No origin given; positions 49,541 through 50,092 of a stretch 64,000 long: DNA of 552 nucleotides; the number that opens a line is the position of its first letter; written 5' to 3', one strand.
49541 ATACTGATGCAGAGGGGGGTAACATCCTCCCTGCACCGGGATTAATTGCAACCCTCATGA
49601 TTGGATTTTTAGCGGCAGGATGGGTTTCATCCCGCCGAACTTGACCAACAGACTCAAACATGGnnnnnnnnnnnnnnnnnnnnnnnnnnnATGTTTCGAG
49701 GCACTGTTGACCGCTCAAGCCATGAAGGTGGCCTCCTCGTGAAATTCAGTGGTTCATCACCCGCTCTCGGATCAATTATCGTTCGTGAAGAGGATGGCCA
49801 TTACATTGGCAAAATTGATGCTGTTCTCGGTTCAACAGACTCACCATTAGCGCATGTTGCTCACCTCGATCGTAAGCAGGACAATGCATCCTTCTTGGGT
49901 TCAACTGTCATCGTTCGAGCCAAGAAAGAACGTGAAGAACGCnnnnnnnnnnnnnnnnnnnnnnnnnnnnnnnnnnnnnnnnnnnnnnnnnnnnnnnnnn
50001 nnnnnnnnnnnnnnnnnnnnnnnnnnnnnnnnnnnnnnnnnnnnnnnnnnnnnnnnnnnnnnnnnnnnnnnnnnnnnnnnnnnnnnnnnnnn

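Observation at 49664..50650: Gar1-like H/ACA RNP domain fused to two RanBP2 zinc fingers and an RGG repeat tail, a eukaryote-like RNA-binding architecture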

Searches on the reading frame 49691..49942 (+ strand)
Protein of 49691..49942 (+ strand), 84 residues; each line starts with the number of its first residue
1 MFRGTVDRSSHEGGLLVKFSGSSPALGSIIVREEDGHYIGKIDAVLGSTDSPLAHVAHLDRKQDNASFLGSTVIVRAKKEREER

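Call 12: search_solved_structures(query=A1, max_evalue=10, show_alignments=3)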
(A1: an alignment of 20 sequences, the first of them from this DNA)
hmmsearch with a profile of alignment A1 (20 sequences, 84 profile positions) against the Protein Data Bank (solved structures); distinct sequences matched with E-value up to 10: 6.
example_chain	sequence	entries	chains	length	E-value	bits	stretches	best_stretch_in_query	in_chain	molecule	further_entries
3ck2_A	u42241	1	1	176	0.098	16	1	27-53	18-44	Conserved uncharacterized protein (predicted phosphoesterase COG0622)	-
2x7m_A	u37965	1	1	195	0.44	13.9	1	4-42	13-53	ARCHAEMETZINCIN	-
7dp4_A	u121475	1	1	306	0.91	12.9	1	8-65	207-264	Thymidylate synthase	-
7nty_A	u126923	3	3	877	0.93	12.9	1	22-56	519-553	Leucine--tRNA ligase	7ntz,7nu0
7dp6_A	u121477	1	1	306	0.93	12.9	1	8-65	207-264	Thymidylate synthase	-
7dp5_A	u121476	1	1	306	0.93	12.8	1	8-65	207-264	Thymidylate synthase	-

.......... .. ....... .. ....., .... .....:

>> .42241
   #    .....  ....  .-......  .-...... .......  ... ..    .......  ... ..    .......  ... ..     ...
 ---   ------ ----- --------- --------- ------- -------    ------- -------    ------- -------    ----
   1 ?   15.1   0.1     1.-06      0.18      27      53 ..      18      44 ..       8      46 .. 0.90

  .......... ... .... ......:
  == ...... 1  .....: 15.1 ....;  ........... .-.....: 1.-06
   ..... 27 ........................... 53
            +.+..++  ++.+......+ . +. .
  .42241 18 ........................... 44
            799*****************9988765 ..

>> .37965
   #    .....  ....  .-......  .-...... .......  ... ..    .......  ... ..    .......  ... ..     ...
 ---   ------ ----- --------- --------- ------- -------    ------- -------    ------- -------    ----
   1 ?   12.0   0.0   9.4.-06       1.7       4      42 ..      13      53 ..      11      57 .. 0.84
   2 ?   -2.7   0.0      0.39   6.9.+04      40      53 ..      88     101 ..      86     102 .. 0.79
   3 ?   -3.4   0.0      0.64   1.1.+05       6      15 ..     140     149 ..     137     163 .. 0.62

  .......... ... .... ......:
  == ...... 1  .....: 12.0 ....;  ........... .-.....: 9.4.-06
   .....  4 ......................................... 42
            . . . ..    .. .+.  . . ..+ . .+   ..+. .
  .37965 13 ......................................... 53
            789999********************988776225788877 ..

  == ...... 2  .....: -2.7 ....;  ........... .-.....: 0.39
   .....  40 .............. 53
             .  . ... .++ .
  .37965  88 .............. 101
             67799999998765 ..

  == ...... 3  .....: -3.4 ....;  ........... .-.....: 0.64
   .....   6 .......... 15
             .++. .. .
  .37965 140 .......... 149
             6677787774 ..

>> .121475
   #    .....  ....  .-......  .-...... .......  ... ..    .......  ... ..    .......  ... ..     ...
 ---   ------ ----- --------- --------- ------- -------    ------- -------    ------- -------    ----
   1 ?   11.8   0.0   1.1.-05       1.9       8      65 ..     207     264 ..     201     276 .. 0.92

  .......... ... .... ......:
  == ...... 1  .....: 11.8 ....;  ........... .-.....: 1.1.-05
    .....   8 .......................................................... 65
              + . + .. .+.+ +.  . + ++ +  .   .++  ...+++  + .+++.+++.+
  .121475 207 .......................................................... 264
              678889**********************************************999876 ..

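Call 13: search_protein_families(library=pfam, alignment_id=A1, max_evalue=1)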
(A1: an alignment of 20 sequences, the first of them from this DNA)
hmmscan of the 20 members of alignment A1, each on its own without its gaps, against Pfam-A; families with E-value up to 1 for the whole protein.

A. member 1, seq(84 aa): 1 family
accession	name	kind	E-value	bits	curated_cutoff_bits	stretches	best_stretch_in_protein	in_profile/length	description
PF04410.20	Gar1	-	0.0007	19.8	29.3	1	11-62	11-65/92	Gar1/Naf1 RNA binding region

B. families by the number of members that match (of 20 scanned): 5 families
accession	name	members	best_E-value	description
PF04410.20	Gar1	19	0.00018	Gar1/Naf1 RNA binding region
PF09939.14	DUF2171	2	0.3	Uncharacterized protein conserved in bacteria (DUF2171)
PF00391.29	PEP-utilizers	1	0.0043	PEP-utilising enzyme, mobile domain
PF24986.1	PRC_RimM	1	0.017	RimM PRC barrel domain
PF19858.4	OxRdtase_C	1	0.24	Bacterial oxidoreductases, C-terminal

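Call 20: find_related_loci(query=A1, collection=genome_contigs, flank=6000)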
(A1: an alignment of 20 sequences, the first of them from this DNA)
Query A1 (84 aa) in genome_contigs; peptide patterns used: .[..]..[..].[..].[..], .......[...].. (x = any residue, [..] = any of these).
352 stretches matched a pattern; 280 encode a relative of the query (tblastn E <= 1e-3); the best 80 are kept; 80 distinct loci.
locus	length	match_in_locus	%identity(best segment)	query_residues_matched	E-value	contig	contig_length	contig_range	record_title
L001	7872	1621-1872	95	1-84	4e-52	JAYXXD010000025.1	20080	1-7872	MAG: Thermoplasmatota archaeon isolate XS_MAG161 XS_MAG161_0025, whole genome shotgun sequence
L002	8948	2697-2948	94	1-84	7e-51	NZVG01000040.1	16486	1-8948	MAG: Methanobacteriota archaeon isolate NAT68 42587, whole genome shotgun sequence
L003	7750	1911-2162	93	1-84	2e-50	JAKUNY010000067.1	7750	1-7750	MAG: Candidatus Poseidoniaceae archaeon isolate ALOHA_A2.0_19 A2.0-MGIIa-L2-1_67, whole genome shotgun sequence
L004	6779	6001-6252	85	1-84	1e-45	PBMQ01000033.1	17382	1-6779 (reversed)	MAG: Methanobacteriota archaeon isolate SP209 51260, whole genome shotgun sequence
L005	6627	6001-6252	85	1-84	2e-45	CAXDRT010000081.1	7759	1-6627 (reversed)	MAG TPA_asm: uncultured euryarchaeote isolate SRR5788080_concoct_82 genome assembly, contig: ERZ2439304.3624, whole geno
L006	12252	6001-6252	86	1-84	1e-45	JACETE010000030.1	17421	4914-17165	MAG: Candidatus Poseidoniales archaeon isolate MCMED-G34 MGII-MCMED-G34-C30, whole genome shotgun sequence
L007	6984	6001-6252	86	1-84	2e-45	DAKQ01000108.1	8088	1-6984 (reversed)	MAG TPA_asm: Euryarchaeota archaeon UBA82 UBA82_contig_116382, whole genome shotgun sequence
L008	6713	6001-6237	95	1-79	3e-45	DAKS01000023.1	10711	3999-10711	MAG TPA_asm: Euryarchaeota archaeon UBA443 UBA443_contig_14176, whole genome shotgun sequence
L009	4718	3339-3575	85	1-79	3e-44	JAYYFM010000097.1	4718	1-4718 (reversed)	MAG: Thermoplasmatota archaeon isolate XS_MAG85 XS_MAG85_0098, whole genome shotgun sequence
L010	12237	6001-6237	85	1-79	8e-44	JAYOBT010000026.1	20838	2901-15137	MAG: Candidatus Poseidoniales archaeon isolate 139554_S156_metabat_bins_2.tsv.144 NODE_2142_length_20838_cov_18.820238,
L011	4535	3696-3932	85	1-79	2e-43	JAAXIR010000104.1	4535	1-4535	MAG: Candidatus Poseidoniales archaeon isolate SW22112_bin_20 NODE_11628_length_4535_cov_6.527009, whole genome shotgun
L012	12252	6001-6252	85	1-84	2e-43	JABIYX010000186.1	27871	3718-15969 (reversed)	MAG: Methanobacteriota archaeon isolate SI073_bin151 k141_200089, whole genome shotgun sequence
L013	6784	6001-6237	92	1-79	1e-43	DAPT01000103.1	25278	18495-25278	MAG TPA_asm: Euryarchaeota archaeon UBA124 UBA124_contig_50520, whole genome shotgun sequence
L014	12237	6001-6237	84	1-79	7e-43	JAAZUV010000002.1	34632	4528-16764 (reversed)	MAG: Methanobacteriota archaeon isolate AW_metabat.40 AW_C73, whole genome shotgun sequence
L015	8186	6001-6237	85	1-79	1e-42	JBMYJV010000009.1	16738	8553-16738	MAG: Candidatus Poseidoniaceae archaeon isolate ME_XS_2109_bin_66 ME_XS_2109_bin_66_8, whole genome shotgun sequence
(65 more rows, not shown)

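Call 34: search_protein_representatives(alignment_id=A1)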
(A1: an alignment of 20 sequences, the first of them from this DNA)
Query: 20 sequences, 84 profile positions. Proteins with E-value up to 0.001 (for the whole library): 121; up to 1e-10: 100; up to 1e-30: 38. The best 121 are listed.
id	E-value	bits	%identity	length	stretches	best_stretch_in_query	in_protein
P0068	1.7e-38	146.7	-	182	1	1-84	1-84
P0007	1.0e-37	144.1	-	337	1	1-84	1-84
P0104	1.9e-37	143.3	-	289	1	1-83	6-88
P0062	2.8e-37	142.8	-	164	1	1-84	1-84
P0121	2.9e-37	142.7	-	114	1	1-84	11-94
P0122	1.6e-36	140.3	-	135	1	1-83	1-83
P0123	1.8e-36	140.1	-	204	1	1-84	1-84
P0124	2.1e-36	139.9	-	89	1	1-83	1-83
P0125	3.9e-36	139.1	-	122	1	1-84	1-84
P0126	4.6e-36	138.8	-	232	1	1-84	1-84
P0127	5.8e-36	138.5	-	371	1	1-84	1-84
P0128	9.1e-36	137.9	-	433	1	1-84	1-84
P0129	9.4e-36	137.8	-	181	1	1-84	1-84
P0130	9.9e-36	137.8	-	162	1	1-83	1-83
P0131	2.9e-35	136.3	-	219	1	1-82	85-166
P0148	3.1e-32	126.6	-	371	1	1-84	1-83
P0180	2.2e-16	75.8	-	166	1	2-80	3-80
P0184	6.8e-16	74.2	-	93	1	2-82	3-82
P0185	9.9e-16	73.7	-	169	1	2-83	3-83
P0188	7.9e-15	70.8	-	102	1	2-80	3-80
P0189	9.1e-15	70.6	-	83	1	2-82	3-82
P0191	1.2e-14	70.2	-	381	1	2-83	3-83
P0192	1.3e-14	70.1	-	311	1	6-84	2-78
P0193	3.7e-14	68.6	-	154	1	2-81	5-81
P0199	1.7e-13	66.5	-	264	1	2-79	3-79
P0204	1.3e-12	63.7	-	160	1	3-82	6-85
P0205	1.5e-12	63.5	-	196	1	2-83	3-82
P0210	9.9e-12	60.9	-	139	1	2-83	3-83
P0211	1.4e-11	60.4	-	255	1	2-83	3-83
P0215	2.2e-10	56.6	-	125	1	3-80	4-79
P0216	2.8e-10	56.3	-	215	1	3-82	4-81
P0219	1.3e-09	54.1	-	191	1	4-79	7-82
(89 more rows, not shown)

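Call 36: search_protein_families(library=pfam, proteins=[P0184, P0189, P0188, P0180, P0193, P0204, P0210, P0215, P0219, P0191], max_evalue=0.1)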
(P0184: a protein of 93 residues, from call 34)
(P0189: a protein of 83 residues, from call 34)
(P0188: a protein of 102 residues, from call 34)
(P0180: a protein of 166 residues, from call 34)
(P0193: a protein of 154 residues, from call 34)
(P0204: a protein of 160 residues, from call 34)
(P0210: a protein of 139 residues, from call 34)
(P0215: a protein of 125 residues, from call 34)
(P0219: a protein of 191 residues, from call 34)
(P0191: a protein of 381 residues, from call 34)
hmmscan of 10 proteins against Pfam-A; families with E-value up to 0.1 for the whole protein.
P0184 (93 aa): 1 family
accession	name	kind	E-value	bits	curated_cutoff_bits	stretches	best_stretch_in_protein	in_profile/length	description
PF04410.20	Gar1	-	0.00089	19.4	29.3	1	21-78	24-84/92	Gar1/Naf1 RNA binding region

P0189 (83 aa): 1 family
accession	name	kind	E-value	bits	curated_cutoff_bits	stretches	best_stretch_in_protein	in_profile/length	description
PF04410.20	Gar1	-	0.088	13.1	29.3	1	23-58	26-61/92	Gar1/Naf1 RNA binding region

P0188 (102 aa): 1 family
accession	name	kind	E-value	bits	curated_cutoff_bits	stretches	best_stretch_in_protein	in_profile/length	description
PF04410.20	Gar1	-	0.0079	16.4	29.3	1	16-62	16-65/92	Gar1/Naf1 RNA binding region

P0180 (166 aa): 1 family
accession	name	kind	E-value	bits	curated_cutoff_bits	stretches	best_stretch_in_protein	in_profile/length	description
PF04410.20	Gar1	-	0.016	15.5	29.3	1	21-76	24-82/92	Gar1/Naf1 RNA binding region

P0193 (154 aa): 1 family
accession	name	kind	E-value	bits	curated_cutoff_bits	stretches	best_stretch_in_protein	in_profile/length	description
PF04410.20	Gar1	-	0.0011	19.1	29.3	1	25-78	26-84/92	Gar1/Naf1 RNA binding region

P0204 (160 aa): 1 family
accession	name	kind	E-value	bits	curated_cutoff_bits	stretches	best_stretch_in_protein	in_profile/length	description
PF04410.20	Gar1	-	0.00015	21.9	29.3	1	19-58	16-58/92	Gar1/Naf1 RNA binding region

P0210 (139 aa): 1 family
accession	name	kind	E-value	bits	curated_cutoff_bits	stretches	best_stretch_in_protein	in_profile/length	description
PF04410.20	Gar1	-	0.0039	17.4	29.3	1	15-61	15-64/92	Gar1/Naf1 RNA binding region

P0215 (125 aa): 1 family
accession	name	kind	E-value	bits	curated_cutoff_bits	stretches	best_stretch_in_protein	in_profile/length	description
PF04410.20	Gar1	-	0.011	15.9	29.3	1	24-62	27-65/92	Gar1/Naf1 RNA binding region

P0219 (191 aa): 1 family
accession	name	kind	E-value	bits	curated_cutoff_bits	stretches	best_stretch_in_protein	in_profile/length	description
PF04410.20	Gar1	-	0.0015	18.7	29.3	1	16-56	13-56/92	Gar1/Naf1 RNA binding region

P0191 (381 aa): 3 families
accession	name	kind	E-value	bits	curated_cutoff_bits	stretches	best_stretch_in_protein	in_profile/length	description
PF00641.23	Zn_ribbon_RanBP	-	4.8e-20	71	27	2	227-253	3-29/30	Zn-finger in Ran binding protein and others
PF10497.14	zf-4CXXC_R1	-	0.014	16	22.7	0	144-169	54-72/99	Zinc-finger domain of monoamine-oxidase A repressor R1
PF18551.6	TackOD1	-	0.084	12.9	32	0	230-251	76-97/188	Thaumarchaeal output domain 1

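Call 37: list_cluster_members(proteins=[P0184, P0185, P0192, P0199, P0204, P0205, P0211, P0216, P0219, P0193])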
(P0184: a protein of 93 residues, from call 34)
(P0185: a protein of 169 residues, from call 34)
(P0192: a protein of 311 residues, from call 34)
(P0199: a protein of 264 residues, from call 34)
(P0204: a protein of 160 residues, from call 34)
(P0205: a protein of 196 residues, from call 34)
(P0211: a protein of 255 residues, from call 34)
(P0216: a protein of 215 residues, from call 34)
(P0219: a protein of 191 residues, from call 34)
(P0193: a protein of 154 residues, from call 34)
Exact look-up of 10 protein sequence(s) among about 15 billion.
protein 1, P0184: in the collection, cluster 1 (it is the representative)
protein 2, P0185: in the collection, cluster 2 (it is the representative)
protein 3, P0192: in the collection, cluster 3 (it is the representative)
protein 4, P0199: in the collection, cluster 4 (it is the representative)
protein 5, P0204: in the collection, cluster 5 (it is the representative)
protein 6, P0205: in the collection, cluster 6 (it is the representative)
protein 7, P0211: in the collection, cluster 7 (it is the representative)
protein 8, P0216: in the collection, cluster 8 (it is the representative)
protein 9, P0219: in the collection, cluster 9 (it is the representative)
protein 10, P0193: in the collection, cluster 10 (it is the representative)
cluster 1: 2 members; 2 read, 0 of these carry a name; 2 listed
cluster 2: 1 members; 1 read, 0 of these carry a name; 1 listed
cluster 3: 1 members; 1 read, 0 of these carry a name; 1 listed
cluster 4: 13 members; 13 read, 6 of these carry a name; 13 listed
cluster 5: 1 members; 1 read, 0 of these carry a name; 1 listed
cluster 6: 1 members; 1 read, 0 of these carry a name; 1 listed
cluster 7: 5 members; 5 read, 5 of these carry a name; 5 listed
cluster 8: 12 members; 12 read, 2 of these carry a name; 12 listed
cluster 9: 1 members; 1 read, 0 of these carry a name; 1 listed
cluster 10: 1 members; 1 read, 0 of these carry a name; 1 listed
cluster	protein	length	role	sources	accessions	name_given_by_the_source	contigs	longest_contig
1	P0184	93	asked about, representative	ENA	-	-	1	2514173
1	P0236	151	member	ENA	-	-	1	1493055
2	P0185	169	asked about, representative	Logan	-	-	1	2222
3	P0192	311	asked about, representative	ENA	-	-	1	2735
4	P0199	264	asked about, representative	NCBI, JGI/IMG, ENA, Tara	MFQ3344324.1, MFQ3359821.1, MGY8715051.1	MAG: zinc finger protein [Candidatus Poseidoniales archaeon] | rRNA processing protein Gar1/predicted nucleic-acid-binding Zn-ribbon protein | strand:- start:19 stop:813 length:795 start_codon:yes stop_codon:yes gene_type:complete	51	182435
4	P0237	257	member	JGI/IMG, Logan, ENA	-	rRNA processing protein Gar1/predicted nucleic-acid-binding Zn-ribbon protein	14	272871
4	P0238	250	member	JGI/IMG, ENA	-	rRNA processing protein Gar1/predicted nucleic-acid-binding Zn-ribbon protein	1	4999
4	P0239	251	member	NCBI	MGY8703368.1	MAG: zinc finger protein [Candidatus Poseidoniales archaeon]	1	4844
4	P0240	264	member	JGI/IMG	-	rRNA processing protein Gar1/predicted nucleic-acid-binding Zn-ribbon protein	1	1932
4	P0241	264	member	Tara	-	strand:- start:3186 stop:3980 length:795 start_codon:yes stop_codon:yes gene_type:complete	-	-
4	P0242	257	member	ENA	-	-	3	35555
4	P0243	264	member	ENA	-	-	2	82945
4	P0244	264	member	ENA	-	-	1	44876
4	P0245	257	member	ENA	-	-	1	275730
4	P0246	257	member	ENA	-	-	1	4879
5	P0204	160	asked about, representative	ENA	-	-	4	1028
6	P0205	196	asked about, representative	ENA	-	-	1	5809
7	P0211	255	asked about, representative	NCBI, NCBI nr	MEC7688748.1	MAG: zinc finger protein [Candidatus Thermoplasmatota archaeon] | zinc finger protein [Candidatus Thermoplasmatota archaeon]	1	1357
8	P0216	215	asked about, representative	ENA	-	-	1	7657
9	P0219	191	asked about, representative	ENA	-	-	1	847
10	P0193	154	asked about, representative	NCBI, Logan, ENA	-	-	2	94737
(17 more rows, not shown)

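Call 52: find_encoding_contigs(protein=P0184, flank=10000, max_places=3)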
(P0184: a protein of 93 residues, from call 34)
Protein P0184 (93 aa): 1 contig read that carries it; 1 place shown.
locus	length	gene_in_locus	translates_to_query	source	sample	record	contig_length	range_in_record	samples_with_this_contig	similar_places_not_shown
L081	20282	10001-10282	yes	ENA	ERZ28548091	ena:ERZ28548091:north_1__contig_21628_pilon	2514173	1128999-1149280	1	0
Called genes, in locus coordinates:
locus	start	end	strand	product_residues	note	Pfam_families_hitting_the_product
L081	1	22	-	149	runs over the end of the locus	PF13555:AAA_29 (weak), PF00005:ABC_tran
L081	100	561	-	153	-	-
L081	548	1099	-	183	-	PF13499:EF-hand_7 (faint), PF13202:EF-hand_5 (faint), PF13405:EF-hand_6 (faint), PF13833:EF-hand_8 (faint), PF00036:EF-hand_1 (weak)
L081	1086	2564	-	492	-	PF00057:Ldl_recept_a (faint)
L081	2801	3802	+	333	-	PF01210:NAD_Gly3P_dh_N, PF03446:NAD_binding_2, PF03807:F420_oxidored (weak), PF07479:NAD_Gly3P_dh_C, PF20618:GPD_NAD_C_bact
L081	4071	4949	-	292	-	PF00528:BPD_transp_1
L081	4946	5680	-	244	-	PF00005:ABC_tran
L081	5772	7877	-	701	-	PF12974:Phosphonate-bd, PF00405:Transferrin, PF12974:Phosphonate-bd, PF00405:Transferrin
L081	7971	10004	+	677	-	-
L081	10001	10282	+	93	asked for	-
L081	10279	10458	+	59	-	-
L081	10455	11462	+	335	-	-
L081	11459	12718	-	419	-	PF05221:AdoHcyase, PF00670:AdoHcyase_NAD, PF02826:2-Hacid_dh_C (weak)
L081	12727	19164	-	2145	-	PF13517:FG-GAP_3 (faint)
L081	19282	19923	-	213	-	-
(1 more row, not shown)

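Call 65: search_protein_families(library=pfam, proteins=[P0199, P0216, P0192, P0205, P0236, P0148, P0128], max_evalue=0.01)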
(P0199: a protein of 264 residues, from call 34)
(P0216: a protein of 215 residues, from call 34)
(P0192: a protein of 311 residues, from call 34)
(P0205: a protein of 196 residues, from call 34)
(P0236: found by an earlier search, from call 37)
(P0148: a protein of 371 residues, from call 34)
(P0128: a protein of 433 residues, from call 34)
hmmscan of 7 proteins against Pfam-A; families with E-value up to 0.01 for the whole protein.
P0199 (264 aa): 4 families
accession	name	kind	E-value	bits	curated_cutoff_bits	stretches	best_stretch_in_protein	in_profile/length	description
PF00641.23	Zn_ribbon_RanBP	-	7.1e-08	32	27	2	119-141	1-23/30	Zn-finger in Ran binding protein and others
PF10497.14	zf-4CXXC_R1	-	3e-06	27.8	22.7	1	195-232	49-79/99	Zinc-finger domain of monoamine-oxidase A repressor R1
PF04410.20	Gar1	-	0.00038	20.6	29.3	1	8-82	8-87/92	Gar1/Naf1 RNA binding region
PF08273.17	Zn_Ribbon_Prim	-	0.00091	19.9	23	0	107-132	13-35/37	Zinc-binding domain of primase-helicase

P0216 (215 aa): 2 families
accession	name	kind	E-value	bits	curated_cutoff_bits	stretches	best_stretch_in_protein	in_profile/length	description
PF00641.23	Zn_ribbon_RanBP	-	0.00033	20.3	27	1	126-150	5-30/30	Zn-finger in Ran binding protein and others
PF04410.20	Gar1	-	0.0048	17.1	29.3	1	23-69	26-76/92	Gar1/Naf1 RNA binding region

P0192 (311 aa): 2 families
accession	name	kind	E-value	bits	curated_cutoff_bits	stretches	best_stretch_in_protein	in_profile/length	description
PF00641.23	Zn_ribbon_RanBP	-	1.6e-06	27.7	27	1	165-194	2-29/30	Zn-finger in Ran binding protein and others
PF04410.20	Gar1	-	0.00067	19.8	29.3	1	18-72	26-84/92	Gar1/Naf1 RNA binding region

P0205 (196 aa): 0 families

P0236 (151 aa): 1 family
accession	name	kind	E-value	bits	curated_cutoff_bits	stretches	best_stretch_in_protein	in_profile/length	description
PF04410.20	Gar1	-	0.002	18.3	29.3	1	21-78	24-84/92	Gar1/Naf1 RNA binding region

P0148 (371 aa): 1 family
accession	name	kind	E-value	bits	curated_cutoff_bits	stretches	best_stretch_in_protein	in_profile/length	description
PF00641.23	Zn_ribbon_RanBP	-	2.9e-29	100.5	27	4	310-334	1-25/30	Zn-finger in Ran binding protein and others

P0128 (433 aa): 3 families
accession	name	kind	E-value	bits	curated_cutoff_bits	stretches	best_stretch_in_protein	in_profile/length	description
PF00641.23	Zn_ribbon_RanBP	-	1.2e-28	98.4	27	3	138-165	3-30/30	Zn-finger in Ran binding protein and others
PF10497.14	zf-4CXXC_R1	-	0.0016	19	22.7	0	132-160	49-70/99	Zinc-finger domain of monoamine-oxidase A repressor R1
PF00684.25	DnaJ_CXXCXGXG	-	0.0019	18.9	32.7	0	278-308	33-62/65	DnaJ central domain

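Call 71: find_homologous_proteins(query=P0204, max_evalue=0.001)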
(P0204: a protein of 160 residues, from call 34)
Query P0204 (160 aa): 5 proteins with E <= 0.001 among 138 candidates.
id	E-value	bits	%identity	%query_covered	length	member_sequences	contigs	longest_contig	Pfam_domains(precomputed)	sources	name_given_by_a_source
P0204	1.9e-96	338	100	100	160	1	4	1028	-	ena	-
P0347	6.3e-56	207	67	88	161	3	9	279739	-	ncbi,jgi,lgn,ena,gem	-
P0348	1.0e-50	190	63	100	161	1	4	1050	-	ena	-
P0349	1.1e-49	186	64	100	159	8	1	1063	-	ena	-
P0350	1.2e-48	183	64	100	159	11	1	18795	-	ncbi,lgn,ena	-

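Call 72: find_encoding_contigs(protein=P0347, flank=8000, max_places=3)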
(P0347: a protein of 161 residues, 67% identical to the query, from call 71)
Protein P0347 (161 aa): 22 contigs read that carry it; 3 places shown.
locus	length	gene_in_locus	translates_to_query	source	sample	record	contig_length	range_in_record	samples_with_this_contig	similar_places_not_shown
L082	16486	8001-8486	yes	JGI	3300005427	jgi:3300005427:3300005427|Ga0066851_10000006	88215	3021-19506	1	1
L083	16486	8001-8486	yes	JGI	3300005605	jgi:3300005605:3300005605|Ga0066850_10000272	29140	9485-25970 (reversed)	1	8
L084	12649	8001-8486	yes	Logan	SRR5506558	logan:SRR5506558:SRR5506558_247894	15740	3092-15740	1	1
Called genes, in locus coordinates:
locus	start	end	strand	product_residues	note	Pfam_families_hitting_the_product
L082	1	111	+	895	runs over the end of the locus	PF00330:Aconitase, PF00694:Aconitase_C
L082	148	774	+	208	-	-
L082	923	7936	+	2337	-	PF01839:FG-GAP (faint), PF13517:FG-GAP_3 (faint), PF23657:DUF7151 (weak)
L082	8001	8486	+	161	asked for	-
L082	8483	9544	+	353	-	-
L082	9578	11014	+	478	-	PF05221:AdoHcyase, PF00670:AdoHcyase_NAD, PF02826:2-Hacid_dh_C, PF07991:KARI_N (weak)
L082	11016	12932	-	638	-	-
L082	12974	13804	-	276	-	PF12679:ABC2_membrane_2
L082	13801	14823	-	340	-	PF00005:ABC_tran, PF13304:AAA_21 (weak)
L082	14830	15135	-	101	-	-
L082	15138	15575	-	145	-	PF03479:PCC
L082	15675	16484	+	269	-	PF13672:PP2C_2 (weak), PF00481:PP2C (faint)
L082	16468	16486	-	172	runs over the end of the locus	-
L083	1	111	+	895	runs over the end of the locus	PF00330:Aconitase, PF00694:Aconitase_C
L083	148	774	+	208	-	-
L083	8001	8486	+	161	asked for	-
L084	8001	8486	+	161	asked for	-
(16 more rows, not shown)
